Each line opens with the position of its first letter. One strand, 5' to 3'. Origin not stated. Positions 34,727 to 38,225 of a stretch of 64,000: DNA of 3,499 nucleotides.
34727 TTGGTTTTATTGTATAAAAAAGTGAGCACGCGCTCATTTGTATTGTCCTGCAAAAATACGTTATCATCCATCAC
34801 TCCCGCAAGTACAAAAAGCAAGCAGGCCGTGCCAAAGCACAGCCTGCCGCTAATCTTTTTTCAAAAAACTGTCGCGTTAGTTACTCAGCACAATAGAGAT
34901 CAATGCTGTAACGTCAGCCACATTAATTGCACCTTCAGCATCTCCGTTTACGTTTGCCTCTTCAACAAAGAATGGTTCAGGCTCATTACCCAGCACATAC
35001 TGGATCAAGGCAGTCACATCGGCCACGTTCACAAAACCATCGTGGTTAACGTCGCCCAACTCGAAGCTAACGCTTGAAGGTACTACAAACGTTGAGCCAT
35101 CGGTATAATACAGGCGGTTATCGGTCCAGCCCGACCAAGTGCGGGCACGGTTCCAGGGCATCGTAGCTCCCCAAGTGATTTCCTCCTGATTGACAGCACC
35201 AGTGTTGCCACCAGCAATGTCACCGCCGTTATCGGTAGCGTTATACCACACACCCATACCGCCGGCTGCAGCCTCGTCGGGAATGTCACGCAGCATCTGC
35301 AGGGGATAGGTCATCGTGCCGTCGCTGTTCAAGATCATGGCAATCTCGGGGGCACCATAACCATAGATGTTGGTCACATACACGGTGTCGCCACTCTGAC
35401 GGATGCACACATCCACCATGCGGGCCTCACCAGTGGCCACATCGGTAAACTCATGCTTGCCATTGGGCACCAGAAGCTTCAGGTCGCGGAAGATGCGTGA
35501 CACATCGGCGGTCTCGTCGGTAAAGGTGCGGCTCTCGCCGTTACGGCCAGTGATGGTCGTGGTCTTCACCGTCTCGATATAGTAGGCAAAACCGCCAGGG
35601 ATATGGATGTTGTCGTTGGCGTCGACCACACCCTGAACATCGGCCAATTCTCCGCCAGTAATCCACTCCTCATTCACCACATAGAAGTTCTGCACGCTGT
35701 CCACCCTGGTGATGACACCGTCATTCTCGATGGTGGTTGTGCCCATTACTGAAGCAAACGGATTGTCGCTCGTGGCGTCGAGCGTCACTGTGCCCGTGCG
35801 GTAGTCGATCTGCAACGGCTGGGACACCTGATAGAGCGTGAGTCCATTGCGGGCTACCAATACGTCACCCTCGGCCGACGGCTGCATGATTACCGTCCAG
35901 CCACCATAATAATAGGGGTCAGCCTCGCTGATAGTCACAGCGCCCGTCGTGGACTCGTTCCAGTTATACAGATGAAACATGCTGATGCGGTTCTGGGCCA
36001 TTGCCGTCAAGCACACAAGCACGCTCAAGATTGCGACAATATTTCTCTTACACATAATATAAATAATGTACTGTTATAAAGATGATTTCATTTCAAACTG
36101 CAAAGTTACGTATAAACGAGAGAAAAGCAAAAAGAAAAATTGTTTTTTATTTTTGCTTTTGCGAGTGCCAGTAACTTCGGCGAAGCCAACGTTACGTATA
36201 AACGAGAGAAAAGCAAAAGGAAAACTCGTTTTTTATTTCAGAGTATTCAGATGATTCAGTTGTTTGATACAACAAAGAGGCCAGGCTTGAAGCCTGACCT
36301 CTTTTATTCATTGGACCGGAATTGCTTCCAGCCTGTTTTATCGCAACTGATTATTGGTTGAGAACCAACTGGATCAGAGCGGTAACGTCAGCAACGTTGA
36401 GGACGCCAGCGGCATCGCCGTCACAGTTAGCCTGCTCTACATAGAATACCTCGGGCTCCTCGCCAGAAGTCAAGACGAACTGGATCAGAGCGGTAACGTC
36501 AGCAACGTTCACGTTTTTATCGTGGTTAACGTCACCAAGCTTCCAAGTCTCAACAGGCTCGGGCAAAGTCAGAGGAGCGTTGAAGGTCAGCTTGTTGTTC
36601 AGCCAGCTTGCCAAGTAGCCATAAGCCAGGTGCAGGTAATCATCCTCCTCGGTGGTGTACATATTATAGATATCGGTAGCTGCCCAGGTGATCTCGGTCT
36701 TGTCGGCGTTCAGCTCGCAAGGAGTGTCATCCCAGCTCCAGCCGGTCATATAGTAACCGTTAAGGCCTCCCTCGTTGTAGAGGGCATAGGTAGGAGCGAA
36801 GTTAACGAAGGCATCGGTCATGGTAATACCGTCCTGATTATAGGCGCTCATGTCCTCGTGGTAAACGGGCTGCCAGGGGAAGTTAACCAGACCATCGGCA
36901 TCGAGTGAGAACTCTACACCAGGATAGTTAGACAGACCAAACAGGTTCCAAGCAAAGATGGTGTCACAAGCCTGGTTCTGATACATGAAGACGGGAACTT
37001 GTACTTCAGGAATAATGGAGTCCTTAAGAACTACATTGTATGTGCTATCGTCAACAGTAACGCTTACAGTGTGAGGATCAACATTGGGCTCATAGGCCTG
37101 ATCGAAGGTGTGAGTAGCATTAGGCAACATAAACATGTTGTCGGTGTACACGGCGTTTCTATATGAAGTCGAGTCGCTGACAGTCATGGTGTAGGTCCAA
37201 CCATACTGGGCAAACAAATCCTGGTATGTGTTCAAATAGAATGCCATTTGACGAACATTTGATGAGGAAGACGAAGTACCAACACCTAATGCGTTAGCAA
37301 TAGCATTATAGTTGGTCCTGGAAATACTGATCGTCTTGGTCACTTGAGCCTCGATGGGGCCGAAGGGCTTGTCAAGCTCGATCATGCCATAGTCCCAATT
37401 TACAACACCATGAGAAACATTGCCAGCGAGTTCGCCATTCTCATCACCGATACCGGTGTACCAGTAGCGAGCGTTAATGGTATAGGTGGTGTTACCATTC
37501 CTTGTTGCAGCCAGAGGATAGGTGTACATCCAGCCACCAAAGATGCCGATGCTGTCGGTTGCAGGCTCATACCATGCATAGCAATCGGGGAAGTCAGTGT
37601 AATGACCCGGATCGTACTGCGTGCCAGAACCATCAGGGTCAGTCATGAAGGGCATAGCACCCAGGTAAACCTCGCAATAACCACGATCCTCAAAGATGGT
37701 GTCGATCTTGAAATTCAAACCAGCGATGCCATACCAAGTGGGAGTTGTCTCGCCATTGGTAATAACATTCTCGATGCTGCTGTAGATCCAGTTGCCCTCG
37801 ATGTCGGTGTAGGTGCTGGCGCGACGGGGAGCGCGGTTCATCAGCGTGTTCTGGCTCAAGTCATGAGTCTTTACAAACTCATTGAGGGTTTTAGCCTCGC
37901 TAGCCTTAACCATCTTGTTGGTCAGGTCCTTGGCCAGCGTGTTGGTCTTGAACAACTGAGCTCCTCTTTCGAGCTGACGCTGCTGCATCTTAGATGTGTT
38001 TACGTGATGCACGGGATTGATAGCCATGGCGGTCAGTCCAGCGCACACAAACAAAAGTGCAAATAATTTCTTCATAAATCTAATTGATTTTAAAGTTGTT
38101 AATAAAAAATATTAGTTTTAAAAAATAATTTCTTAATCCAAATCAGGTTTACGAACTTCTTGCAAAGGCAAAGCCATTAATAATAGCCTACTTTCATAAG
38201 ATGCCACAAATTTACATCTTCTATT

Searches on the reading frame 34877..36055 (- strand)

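Call 6: search_protein_families(library=pfam, proteins=[window:34877-36055:-], max_evalue=0.01)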
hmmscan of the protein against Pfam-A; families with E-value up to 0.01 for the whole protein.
window:34877-36055:- (392 aa): 1 family
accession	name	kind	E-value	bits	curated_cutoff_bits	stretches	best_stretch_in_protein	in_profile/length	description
PF00404.24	Dockerin_1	-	3.9e-08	33.8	22.9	1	333-388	1-55/57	Dockerin type I domain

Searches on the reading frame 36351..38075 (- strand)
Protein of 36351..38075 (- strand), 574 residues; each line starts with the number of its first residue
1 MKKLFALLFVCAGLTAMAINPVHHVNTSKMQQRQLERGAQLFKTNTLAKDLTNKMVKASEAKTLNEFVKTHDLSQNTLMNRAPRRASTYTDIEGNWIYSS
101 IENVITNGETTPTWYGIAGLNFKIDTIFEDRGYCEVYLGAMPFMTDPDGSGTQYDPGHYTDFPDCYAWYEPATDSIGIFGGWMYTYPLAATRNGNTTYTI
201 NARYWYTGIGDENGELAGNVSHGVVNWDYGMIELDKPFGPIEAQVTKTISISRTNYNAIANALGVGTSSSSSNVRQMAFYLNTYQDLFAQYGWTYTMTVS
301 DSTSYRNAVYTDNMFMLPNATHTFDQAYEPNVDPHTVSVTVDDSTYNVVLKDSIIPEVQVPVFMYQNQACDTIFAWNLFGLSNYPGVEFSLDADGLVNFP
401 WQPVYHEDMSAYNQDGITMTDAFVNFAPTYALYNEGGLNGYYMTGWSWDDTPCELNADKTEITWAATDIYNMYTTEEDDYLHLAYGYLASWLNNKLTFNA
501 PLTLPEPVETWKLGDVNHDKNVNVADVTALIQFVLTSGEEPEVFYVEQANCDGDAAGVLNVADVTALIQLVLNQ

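Call 6: search_protein_families(library=pfam, proteins=[window:36351-38075:-], max_evalue=0.01)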
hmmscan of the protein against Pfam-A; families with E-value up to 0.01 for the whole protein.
window:36351-38075:- (574 aa): 1 family
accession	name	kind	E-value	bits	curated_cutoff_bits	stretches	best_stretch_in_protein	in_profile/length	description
PF00404.24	Dockerin_1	-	1.9e-05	25.2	22.9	1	513-571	1-56/57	Dockerin type I domain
